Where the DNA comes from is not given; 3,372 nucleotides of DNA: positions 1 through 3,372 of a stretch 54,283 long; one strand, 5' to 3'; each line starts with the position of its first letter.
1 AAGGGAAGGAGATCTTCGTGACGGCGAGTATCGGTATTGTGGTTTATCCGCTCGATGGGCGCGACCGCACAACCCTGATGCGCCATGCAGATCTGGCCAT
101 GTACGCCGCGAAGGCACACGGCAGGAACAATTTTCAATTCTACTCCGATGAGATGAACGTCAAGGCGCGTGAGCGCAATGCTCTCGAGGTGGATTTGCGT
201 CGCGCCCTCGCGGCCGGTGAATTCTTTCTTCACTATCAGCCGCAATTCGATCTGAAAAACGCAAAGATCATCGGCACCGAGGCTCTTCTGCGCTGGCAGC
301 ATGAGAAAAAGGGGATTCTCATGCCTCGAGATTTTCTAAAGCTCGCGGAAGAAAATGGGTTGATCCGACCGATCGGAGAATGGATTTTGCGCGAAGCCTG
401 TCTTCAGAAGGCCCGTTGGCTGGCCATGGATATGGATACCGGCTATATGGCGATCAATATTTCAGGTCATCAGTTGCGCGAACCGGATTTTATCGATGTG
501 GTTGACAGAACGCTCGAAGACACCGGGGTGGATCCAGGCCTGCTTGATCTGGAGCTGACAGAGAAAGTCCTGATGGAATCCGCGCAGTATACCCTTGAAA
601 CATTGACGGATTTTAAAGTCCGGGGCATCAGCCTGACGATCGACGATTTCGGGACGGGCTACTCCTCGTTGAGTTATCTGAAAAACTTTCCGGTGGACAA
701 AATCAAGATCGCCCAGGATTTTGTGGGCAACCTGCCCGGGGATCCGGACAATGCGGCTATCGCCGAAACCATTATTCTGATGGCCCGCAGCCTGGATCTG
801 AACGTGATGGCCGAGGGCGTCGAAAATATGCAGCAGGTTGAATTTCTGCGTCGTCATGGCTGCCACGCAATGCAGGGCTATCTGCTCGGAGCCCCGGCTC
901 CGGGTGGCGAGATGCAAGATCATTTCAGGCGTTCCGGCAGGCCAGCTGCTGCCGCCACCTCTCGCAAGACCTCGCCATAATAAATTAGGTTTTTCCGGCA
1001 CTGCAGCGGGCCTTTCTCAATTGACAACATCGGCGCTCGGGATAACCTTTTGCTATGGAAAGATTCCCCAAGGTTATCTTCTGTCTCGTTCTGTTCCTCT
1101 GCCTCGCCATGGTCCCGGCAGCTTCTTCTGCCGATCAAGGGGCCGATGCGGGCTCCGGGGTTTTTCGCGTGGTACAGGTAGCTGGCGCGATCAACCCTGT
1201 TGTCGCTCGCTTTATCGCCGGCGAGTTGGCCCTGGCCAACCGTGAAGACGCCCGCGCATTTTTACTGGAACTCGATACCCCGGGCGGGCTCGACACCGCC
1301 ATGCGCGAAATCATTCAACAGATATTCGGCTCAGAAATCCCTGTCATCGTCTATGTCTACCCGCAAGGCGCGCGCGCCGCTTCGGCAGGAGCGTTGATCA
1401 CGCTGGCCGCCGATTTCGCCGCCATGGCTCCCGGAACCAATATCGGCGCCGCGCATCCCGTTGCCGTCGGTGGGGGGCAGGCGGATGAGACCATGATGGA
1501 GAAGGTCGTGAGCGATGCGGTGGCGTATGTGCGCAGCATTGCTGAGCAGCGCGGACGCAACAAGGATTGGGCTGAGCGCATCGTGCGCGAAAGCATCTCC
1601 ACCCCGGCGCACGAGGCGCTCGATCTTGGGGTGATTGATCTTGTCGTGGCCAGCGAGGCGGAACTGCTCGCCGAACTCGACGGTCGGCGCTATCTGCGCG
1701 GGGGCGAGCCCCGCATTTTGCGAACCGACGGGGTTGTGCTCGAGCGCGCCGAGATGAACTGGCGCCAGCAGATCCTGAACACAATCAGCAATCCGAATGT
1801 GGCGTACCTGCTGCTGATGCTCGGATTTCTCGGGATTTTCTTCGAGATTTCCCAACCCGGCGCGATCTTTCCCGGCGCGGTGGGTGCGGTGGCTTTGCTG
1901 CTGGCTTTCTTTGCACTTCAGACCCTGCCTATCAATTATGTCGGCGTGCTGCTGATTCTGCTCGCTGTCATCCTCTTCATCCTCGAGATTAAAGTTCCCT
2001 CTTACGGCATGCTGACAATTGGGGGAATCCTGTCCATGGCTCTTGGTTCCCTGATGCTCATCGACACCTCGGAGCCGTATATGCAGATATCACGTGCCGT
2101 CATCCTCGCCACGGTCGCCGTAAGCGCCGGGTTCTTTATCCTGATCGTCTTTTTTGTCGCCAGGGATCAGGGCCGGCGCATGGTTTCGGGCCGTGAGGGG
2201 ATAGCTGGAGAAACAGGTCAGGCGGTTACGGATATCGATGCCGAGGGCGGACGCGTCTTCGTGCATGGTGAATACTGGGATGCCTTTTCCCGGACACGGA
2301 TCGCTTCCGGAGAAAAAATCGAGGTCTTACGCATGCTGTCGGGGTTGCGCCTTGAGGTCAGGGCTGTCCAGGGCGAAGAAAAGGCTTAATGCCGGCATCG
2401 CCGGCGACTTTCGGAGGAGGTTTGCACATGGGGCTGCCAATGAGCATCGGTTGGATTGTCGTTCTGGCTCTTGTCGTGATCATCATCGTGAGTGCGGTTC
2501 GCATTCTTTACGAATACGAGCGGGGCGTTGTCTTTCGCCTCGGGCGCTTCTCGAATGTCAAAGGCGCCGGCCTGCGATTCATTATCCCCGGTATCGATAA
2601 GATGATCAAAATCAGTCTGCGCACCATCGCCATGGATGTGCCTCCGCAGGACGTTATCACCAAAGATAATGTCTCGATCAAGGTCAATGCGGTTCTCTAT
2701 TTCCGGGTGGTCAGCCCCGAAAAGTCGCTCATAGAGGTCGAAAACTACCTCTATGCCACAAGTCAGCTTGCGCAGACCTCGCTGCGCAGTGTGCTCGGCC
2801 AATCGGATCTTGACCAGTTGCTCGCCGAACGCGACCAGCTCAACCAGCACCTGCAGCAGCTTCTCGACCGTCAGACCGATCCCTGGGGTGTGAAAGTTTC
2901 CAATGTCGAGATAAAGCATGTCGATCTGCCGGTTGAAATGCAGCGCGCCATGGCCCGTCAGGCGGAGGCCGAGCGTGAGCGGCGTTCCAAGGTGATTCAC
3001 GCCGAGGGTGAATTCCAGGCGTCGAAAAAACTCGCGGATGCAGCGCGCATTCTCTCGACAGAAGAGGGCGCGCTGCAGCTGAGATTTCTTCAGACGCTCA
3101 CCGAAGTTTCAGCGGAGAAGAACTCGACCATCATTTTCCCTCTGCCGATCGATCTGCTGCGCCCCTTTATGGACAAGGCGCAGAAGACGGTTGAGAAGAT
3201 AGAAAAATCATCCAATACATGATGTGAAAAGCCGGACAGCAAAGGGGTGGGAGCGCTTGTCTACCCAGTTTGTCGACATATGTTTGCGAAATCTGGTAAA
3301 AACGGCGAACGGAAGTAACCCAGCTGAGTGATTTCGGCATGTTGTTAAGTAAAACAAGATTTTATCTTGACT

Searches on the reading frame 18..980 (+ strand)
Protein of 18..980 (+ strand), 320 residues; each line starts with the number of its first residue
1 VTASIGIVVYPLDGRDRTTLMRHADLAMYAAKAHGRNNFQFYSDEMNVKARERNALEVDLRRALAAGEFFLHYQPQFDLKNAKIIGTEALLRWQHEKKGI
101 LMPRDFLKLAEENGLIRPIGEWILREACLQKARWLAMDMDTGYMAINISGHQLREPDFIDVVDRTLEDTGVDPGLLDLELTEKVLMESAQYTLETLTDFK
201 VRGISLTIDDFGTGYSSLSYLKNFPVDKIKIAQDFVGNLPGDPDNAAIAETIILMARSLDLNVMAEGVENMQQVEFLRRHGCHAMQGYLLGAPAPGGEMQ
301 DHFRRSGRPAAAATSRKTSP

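Call 34: search_protein_families(library=pfam, proteins=[window:18-980:+], max_evalue=0.00001)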
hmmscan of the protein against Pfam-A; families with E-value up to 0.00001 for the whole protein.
window:18-980:+ (320 aa): 2 families
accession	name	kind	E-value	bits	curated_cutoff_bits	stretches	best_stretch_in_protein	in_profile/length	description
PF00563.25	EAL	-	1.9e-70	237.3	31.3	1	59-293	3-236/236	EAL domain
PF00990.26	GGDEF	-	5.2e-07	30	23.8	1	1-38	123-161/161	Diguanylate cyclase, GGDEF domain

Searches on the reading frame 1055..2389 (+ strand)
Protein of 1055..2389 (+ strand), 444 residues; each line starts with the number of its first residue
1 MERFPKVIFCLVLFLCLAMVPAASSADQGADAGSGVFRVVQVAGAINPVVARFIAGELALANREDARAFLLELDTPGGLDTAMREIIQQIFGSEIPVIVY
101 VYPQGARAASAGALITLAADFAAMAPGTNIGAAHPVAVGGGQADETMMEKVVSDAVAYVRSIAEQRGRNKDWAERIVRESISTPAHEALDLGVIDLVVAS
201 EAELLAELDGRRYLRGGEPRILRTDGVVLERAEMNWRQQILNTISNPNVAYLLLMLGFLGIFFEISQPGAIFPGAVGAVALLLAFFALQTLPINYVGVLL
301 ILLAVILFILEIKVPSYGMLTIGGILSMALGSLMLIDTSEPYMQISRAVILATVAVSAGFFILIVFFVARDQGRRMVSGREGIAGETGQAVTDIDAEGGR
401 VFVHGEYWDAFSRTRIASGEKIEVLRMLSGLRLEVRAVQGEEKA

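Call 34: search_protein_families(library=pfam, proteins=[window:1055-2389:+], max_evalue=0.00001)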
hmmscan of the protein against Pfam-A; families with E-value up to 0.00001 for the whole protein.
window:1055-2389:+ (444 aa): 4 families
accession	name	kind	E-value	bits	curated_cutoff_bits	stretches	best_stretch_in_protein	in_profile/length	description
PF24961.1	NfeD_membrane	-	8.9e-30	103.6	26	1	248-366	1-118/119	NfeD integral membrane domain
PF25145.1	NfeD1b_N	-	1.8e-22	80.3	40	1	39-188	4-146/189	NfeD1b, N-terminal domain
PF01957.25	NfeD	-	4.6e-09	36.8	29.1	1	381-436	2-56/57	NfeD-like C-terminal, partner-binding domain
PF00574.28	CLP_protease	-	1.1e-06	29.1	20.2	1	38-200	17-181/182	Clp protease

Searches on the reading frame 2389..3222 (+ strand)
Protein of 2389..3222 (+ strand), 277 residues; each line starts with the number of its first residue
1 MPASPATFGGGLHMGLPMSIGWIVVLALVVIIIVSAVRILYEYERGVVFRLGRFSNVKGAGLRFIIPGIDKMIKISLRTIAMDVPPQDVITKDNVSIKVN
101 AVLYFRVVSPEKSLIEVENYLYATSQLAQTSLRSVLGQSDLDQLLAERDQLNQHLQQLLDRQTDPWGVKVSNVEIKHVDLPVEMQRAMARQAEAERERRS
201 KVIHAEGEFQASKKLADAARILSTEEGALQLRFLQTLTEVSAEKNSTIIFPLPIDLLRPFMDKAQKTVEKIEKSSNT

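Call 34: search_protein_families(library=pfam, proteins=[window:2389-3222:+], max_evalue=0.00001)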
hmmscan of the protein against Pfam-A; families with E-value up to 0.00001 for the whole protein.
window:2389-3222:+ (277 aa): 1 family
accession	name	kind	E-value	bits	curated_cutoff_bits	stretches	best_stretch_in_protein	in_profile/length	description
PF01145.31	Band_7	-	4.6e-39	134.7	23.6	1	42-208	5-175/176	SPFH domain / Band 7 family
